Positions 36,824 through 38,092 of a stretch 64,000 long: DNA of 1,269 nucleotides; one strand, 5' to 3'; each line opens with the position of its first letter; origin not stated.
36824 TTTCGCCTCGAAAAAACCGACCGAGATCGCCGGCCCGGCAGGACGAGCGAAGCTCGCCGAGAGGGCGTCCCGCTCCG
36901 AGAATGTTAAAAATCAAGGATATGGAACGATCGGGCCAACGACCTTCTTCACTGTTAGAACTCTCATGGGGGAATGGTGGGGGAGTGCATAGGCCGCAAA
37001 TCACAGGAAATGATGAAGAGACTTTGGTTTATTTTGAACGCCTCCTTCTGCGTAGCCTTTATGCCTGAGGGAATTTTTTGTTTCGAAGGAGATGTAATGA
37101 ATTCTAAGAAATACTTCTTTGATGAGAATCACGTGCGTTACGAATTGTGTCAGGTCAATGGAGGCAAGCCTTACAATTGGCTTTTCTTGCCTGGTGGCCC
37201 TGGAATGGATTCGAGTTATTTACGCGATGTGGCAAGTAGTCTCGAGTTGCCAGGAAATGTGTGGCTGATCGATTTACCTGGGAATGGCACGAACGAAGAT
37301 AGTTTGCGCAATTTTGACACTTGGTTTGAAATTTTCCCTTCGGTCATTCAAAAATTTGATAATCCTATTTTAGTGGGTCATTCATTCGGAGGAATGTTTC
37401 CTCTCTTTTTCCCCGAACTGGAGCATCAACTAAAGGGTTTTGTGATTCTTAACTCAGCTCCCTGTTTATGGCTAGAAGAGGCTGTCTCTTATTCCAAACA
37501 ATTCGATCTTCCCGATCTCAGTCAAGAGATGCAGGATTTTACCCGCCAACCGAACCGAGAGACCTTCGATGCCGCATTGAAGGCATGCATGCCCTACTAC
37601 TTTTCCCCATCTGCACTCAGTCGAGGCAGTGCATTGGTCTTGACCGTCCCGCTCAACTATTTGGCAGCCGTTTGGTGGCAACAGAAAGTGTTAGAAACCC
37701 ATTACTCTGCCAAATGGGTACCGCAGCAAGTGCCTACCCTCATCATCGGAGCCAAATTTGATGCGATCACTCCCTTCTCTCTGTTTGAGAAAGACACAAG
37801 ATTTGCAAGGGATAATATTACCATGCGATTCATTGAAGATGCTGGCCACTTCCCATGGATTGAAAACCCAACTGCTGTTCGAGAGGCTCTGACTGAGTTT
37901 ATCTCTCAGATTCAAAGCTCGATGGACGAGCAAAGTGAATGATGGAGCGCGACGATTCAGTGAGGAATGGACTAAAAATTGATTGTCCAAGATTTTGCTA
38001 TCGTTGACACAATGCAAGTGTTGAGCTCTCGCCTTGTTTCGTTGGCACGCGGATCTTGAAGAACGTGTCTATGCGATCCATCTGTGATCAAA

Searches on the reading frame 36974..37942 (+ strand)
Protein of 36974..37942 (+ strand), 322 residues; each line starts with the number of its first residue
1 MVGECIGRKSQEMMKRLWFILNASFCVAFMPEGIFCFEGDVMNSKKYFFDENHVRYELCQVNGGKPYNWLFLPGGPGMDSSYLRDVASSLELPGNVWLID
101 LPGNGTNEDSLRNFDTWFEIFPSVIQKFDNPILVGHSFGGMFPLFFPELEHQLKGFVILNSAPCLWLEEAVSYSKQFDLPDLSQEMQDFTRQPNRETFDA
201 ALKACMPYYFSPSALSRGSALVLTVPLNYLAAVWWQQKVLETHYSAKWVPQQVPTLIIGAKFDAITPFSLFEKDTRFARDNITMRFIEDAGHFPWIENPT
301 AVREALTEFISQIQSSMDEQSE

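Call 83: search_protein_families(library=pfam, proteins=[window:36974-37942:+], max_evalue=0.00001)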
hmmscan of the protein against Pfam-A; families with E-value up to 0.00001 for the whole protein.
window:36974-37942:+ (322 aa): 2 families
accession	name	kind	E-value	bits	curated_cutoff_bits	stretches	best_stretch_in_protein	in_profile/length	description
PF12697.13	Abhydrolase_6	-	1.6e-15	58.8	26.3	1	70-305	2-217/217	Alpha/beta hydrolase family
PF00561.26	Abhydrolase_1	-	5e-10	39.9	25.8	1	70-299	4-245/245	alpha/beta hydrolase fold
